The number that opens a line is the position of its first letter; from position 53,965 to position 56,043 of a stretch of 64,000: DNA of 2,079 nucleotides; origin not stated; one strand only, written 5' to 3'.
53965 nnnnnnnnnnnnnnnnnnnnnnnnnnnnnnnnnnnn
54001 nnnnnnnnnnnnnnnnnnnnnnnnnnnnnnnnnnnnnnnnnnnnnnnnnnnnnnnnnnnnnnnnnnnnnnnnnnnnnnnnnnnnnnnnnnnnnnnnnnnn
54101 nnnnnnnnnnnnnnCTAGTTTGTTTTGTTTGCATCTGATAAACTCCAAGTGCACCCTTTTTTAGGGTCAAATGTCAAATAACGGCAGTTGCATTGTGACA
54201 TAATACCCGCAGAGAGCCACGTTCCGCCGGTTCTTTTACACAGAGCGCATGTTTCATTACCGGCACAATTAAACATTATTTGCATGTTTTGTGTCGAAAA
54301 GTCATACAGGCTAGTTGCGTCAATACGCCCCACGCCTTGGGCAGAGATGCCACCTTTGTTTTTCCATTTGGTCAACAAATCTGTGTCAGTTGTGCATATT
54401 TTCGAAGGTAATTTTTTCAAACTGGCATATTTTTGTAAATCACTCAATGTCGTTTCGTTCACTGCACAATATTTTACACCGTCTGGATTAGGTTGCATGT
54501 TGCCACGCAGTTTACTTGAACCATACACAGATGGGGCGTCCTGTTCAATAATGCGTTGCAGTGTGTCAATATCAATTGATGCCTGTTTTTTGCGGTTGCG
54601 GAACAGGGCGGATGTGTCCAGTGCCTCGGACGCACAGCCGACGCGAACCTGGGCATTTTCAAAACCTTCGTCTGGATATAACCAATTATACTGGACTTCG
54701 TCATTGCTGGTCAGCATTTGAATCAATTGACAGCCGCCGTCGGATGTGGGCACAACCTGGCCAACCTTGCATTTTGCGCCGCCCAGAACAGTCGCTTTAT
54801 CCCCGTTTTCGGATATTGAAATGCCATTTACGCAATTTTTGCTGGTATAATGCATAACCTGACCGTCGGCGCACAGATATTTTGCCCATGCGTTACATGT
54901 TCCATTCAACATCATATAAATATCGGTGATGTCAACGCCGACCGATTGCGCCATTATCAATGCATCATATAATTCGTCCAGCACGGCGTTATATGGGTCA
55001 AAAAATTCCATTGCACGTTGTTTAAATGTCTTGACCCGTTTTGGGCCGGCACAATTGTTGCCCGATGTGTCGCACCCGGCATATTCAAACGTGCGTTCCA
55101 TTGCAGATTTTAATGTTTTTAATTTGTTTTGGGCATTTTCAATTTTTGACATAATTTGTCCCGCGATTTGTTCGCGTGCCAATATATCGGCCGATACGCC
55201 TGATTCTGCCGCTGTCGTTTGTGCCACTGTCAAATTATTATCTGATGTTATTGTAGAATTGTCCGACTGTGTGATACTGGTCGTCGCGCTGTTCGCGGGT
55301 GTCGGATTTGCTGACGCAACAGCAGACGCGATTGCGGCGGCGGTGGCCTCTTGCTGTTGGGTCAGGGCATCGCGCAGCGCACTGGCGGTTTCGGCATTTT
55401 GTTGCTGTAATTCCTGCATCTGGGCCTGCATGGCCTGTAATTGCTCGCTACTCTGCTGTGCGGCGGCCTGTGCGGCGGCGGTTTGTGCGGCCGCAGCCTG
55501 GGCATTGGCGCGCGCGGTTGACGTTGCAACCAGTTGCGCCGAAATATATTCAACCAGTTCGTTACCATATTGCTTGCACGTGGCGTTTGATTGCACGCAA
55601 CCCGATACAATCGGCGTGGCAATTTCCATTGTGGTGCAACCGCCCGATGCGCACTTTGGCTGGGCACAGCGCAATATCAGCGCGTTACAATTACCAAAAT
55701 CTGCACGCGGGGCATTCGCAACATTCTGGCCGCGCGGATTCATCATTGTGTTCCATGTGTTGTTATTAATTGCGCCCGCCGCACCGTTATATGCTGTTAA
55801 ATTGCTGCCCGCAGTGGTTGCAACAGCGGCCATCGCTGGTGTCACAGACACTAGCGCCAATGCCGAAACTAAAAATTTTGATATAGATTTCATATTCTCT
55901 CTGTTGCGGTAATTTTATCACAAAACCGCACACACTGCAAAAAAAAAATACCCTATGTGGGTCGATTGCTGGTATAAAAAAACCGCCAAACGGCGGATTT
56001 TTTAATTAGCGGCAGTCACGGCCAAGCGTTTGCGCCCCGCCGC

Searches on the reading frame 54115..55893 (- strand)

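Call 24: search_protein_families(library=pfam, proteins=[window:54115-55893:-], max_evalue=0.001)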
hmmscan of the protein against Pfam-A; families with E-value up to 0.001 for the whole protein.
window:54115-55893:- (592 aa): 0 families

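Call 49: search_protein_families(library=padloc, proteins=[window:54115-55890:-], max_evalue=0.1)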
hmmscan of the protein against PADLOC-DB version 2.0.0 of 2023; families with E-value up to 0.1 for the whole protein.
window:54115-55890:- (591 aa): 3 families
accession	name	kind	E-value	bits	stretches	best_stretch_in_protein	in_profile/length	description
PDLC02756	PbeC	-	0.014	12.4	1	105-265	307-466/643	PbeC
PDLC04946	PDC-S18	-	0.065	10.2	1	116-186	176-248/365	-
PDLC00512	JetC1|JetC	-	0.066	9.2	1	130-268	684-820/1123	DUF3584 domain; MukB-like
